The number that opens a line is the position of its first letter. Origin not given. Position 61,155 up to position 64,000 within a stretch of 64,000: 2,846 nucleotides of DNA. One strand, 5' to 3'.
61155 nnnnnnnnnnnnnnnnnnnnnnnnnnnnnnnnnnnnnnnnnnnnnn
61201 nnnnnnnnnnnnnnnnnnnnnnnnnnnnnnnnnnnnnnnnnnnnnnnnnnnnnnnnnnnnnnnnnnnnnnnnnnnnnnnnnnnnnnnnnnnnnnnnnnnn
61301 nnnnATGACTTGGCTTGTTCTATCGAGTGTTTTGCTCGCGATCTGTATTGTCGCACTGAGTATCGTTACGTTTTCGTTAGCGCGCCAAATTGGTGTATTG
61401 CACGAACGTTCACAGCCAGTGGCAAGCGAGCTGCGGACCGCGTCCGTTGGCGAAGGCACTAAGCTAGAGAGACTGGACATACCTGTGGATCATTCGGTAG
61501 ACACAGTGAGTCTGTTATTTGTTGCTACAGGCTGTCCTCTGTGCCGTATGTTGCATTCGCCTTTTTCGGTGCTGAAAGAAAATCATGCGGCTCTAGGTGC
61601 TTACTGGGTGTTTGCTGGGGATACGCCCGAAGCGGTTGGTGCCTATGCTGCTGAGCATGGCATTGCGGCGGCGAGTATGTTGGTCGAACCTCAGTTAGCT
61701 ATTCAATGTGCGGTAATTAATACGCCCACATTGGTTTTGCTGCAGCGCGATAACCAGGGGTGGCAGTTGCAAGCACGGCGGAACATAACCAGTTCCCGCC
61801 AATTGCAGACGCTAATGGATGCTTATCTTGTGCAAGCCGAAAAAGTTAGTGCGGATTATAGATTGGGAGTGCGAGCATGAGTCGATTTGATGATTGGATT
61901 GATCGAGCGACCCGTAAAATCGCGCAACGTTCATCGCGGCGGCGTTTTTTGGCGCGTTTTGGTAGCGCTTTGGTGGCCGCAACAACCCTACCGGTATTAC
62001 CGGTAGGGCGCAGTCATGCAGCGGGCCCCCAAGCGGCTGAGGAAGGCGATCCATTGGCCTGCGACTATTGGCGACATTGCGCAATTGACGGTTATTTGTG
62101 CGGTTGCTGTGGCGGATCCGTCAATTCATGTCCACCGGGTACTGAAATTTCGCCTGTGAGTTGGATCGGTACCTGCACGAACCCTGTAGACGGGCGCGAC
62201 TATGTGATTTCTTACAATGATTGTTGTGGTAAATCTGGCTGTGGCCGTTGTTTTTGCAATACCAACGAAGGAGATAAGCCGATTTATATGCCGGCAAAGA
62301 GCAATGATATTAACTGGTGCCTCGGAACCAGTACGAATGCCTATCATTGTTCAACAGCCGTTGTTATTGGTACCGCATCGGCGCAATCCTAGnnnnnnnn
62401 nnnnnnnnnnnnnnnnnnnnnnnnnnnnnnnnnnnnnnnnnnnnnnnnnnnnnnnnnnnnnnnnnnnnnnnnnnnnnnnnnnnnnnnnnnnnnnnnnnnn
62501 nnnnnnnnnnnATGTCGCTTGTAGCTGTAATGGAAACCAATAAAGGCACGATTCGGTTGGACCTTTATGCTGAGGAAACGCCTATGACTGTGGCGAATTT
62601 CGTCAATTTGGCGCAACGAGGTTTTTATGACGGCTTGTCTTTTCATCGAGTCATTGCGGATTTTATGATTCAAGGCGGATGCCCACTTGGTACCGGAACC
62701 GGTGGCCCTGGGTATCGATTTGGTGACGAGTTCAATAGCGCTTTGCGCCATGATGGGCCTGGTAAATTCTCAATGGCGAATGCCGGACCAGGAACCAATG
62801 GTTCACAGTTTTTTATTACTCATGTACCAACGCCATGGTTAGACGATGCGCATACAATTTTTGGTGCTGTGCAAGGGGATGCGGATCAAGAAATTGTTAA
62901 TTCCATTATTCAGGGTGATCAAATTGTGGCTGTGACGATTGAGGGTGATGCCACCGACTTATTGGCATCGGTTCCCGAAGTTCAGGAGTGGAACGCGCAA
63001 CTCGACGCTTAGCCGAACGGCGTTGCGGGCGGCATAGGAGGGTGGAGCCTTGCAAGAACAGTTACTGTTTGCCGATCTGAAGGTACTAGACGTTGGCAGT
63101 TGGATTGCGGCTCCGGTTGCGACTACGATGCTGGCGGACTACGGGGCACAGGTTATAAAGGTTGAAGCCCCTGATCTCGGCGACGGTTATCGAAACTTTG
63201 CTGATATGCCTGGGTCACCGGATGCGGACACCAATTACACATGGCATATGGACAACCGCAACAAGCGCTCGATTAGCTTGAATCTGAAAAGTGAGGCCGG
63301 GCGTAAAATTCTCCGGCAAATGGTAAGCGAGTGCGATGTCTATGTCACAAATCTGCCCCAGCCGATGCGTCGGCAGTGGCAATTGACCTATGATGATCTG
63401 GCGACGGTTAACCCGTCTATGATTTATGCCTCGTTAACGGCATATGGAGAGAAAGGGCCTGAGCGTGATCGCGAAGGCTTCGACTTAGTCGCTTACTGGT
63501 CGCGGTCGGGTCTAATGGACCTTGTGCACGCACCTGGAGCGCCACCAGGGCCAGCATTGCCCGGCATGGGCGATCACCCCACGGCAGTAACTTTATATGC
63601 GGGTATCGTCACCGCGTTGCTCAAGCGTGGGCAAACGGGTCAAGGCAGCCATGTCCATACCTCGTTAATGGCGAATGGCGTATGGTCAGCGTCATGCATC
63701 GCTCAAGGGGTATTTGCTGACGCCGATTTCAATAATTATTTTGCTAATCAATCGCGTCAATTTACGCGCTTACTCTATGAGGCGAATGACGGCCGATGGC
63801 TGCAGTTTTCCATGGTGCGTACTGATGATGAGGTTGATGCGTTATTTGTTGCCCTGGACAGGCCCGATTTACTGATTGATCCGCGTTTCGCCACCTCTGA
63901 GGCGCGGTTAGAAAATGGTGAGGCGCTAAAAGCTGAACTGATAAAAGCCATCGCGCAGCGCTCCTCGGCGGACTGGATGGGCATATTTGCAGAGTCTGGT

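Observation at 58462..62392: Ferredoxin + CYP153 P450 apparently co-operonic with a periplasmic TTQ amine dehydrogenase (mauB-mauD-mauA homologues)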

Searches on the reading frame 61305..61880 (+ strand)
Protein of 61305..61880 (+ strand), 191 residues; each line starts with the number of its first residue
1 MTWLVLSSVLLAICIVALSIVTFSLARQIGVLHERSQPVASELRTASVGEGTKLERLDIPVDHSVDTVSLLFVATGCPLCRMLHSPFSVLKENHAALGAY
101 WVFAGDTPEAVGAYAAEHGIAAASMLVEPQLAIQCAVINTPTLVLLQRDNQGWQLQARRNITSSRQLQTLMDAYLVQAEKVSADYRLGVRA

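Call 5: search_protein_families(library=pfam, proteins=[window:61305-61880:+])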
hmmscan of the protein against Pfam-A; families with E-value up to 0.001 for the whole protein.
window:61305-61880:+ (191 aa): 0 families

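Call 6: search_protein_families(library=ncbifam, proteins=[window:61305-61880:+])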
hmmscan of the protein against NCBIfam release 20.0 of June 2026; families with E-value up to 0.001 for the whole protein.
window:61305-61880:+ (191 aa): 1 family
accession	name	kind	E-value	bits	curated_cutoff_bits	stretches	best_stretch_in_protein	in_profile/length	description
TIGR02661.1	MauD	equivalog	2.4e-09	36.9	188.6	1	4-171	2-175/189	methylamine dehydrogenase accessory protein MauD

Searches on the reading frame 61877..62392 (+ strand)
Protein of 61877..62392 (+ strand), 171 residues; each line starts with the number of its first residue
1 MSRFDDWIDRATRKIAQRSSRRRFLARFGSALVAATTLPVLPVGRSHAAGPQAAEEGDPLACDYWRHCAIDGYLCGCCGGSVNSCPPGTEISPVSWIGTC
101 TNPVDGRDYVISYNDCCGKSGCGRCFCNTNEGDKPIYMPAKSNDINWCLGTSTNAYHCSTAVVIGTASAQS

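Call 5: search_protein_families(library=pfam, proteins=[window:61877-62392:+])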
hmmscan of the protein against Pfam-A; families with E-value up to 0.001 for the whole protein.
window:61877-62392:+ (171 aa): 1 family
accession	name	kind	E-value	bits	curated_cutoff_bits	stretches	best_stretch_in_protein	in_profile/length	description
PF02975.19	Me-amine-dh_L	-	2.2e-52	176.7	25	1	56-165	2-112/113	Methylamine dehydrogenase, L chain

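Call 6: search_protein_families(library=ncbifam, proteins=[window:61877-62392:+])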
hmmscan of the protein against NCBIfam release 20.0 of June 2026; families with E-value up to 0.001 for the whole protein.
window:61877-62392:+ (171 aa): 1 family
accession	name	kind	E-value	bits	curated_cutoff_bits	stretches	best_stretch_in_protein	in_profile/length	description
TIGR02659.1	TTQ_MADH_Lt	equivalog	7.1e-50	169.4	196.85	1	2-168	5-186/186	methylamine dehydrogenase (amicyanin) small subunit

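Call 31: search_solved_structures(query=window:61877-62392:+, max_evalue=0.001, show_alignments=3)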
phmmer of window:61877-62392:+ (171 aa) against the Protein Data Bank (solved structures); distinct sequences matched with E-value up to 0.001: 11.
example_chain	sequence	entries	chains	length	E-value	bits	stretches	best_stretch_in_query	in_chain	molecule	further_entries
2agl_D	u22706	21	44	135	2.9e-48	167.3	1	48-167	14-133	Aromatic amine dehydrogenase | Aromatic amine dehydrogenase; chain D, H | AROMATIC AMINE DEHYDROGENASE BETA SUBUNIT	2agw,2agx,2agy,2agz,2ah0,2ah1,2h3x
2i0r_D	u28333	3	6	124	3.3e-48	167.1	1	50-167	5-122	Aromatic Amine Dehydrogenase | Aralkylamine dehydrogenase light chain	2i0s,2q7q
3c75_L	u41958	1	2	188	5.2e-48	166.5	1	3-168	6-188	Methylamine dehydrogenase light chain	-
2ojy_D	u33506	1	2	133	6.2e-48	166.2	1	48-167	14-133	Aromatic amine dehydrogenase, small subunit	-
2hkr_D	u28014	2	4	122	7.2e-48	166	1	50-167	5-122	Aromatic amine dehydrogenase, small subunit | Aromatic amine dehydrogenase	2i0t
3l4m_C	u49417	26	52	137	4.5e-40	140.6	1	54-168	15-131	Methylamine dehydrogenase light chain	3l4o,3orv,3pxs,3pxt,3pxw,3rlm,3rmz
1mg2_B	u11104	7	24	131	1.1e-39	139.3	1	54-168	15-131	Methylamine dehydrogenase, light chain | Methylamine dehydrogenase light chain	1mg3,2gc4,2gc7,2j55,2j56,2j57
2bbk_L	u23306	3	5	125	1.1e-39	139.3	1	55-168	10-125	METHYLAMINE DEHYDROGENASE (LIGHT SUBUNIT) | Methylamine dehydrogenase light chain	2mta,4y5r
4o1q_C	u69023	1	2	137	1.2e-39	139.2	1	53-168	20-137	Methylamine dehydrogenase light chain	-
1mae_L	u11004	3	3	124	2.6e-39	138.1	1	55-167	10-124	METHYLAMINE DEHYDROGENASE (LIGHT SUBUNIT)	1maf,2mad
1mda_L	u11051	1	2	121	2.4e-32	115.4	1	55-165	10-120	METHYLAMINE DEHYDROGENASE (LIGHT SUBUNIT)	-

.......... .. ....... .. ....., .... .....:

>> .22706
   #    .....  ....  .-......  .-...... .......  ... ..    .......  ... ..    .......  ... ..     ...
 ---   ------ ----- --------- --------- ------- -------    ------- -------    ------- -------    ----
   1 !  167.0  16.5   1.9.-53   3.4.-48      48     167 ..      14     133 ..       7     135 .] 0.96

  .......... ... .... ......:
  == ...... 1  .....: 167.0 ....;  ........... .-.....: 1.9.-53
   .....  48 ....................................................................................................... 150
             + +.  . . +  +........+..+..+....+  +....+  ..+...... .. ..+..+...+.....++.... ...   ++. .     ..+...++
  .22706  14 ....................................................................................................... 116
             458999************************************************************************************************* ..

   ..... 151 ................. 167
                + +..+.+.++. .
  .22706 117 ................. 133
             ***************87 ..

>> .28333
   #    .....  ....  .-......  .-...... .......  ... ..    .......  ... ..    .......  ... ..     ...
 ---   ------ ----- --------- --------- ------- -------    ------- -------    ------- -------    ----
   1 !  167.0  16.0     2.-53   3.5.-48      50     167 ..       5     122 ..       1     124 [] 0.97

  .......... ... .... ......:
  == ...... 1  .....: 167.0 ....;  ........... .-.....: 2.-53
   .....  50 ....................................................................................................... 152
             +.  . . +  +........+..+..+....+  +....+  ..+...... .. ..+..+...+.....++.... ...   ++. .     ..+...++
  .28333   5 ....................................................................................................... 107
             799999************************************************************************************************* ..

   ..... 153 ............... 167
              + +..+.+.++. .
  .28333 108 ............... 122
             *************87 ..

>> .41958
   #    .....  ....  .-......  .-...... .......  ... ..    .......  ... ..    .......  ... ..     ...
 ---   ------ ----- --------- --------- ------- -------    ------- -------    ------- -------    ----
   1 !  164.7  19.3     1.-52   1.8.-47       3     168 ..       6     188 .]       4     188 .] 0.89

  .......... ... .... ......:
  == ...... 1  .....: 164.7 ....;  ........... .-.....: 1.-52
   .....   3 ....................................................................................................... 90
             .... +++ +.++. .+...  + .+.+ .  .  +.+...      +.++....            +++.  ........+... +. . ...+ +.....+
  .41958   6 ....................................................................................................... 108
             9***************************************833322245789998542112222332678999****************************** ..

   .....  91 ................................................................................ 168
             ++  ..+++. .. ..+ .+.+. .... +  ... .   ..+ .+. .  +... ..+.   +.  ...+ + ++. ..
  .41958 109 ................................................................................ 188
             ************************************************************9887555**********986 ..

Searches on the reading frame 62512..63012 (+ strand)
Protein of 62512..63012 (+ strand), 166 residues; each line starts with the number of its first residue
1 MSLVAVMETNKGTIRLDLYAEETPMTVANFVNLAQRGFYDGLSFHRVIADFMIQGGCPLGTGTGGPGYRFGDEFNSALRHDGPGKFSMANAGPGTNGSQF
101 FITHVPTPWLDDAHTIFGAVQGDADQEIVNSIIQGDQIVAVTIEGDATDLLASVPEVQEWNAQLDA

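Call 5: search_protein_families(library=pfam, proteins=[window:62512-63012:+])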
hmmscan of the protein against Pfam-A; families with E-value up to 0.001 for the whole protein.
window:62512-63012:+ (166 aa): 1 family
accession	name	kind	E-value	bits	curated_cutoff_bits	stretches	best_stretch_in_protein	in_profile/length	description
PF00160.26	Pro_isomerase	-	7.3e-41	140.5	21.7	1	6-135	3-140/159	Cyclophilin type peptidyl-prolyl cis-trans isomerase/CLD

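Call 6: search_protein_families(library=ncbifam, proteins=[window:62512-63012:+])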
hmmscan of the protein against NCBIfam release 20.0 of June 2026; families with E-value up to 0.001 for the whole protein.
window:62512-63012:+ (166 aa): 2 families
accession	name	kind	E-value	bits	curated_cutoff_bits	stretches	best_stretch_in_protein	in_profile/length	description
NF008151.0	PRK10903.1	equivalog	5e-15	55.5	308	1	6-122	32-150/190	peptidylprolyl isomerase A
NF008057.0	PRK10791.1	equivalog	2.7e-14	53.3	297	1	6-110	3-108/164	peptidylprolyl isomerase B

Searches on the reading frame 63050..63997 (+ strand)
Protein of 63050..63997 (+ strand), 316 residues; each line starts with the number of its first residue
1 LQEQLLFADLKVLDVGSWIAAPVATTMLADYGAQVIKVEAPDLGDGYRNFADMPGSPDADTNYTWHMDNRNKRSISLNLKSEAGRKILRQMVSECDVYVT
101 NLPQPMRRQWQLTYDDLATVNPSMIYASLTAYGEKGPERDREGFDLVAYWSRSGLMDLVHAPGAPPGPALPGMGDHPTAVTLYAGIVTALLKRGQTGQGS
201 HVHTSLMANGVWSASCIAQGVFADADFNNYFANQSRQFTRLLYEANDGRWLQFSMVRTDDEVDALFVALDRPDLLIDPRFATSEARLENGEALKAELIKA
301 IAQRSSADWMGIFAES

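Call 5: search_protein_families(library=pfam, proteins=[window:63050-63997:+])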
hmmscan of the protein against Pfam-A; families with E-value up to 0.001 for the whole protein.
window:63050-63997:+ (316 aa): 1 family
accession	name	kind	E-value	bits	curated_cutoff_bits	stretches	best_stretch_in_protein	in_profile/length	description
PF02515.22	CoA_transf_3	-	2.9e-80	270.6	23.3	1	8-315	2-303/366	CoA-transferase family III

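Call 6: search_protein_families(library=ncbifam, proteins=[window:63050-63997:+])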
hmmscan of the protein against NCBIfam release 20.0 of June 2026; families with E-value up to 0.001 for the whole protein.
window:63050-63997:+ (316 aa): 7 families
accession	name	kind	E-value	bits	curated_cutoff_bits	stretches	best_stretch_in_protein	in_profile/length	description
NF041294.1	Scnl_mescCoAtase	equivalog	4.2e-38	131.5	700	1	8-308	5-305/381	succinyl-CoA:mesaconate CoA-transferase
NF052585.1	SucGlutTfsCaiB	equivalog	8.8e-38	129.9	750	1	7-310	8-312/394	succinate--glutarate CoA-transferase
NF003809.0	PRK05398.1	subfamily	1.9e-37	128.8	442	1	9-210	7-203/416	formyl-CoA transferase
TIGR03253.1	oxalate_frc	equivalog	2.4e-36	125.4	504.2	1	10-209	7-201/416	formyl-CoA transferase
NF008511.0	PRK11430.1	equivalog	3.7e-36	125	522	1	7-311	10-308/381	CoA:oxalate CoA-transferase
NF002914.1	PRK03525.1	equivalog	4.6e-19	68.6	413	1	8-203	11-195/400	L-carnitine CoA-transferase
TIGR04253.1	mesacon_CoA_iso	equivalog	1.8e-09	37.1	725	1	9-140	5-133/403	2-methylfumaryl-CoA isomerase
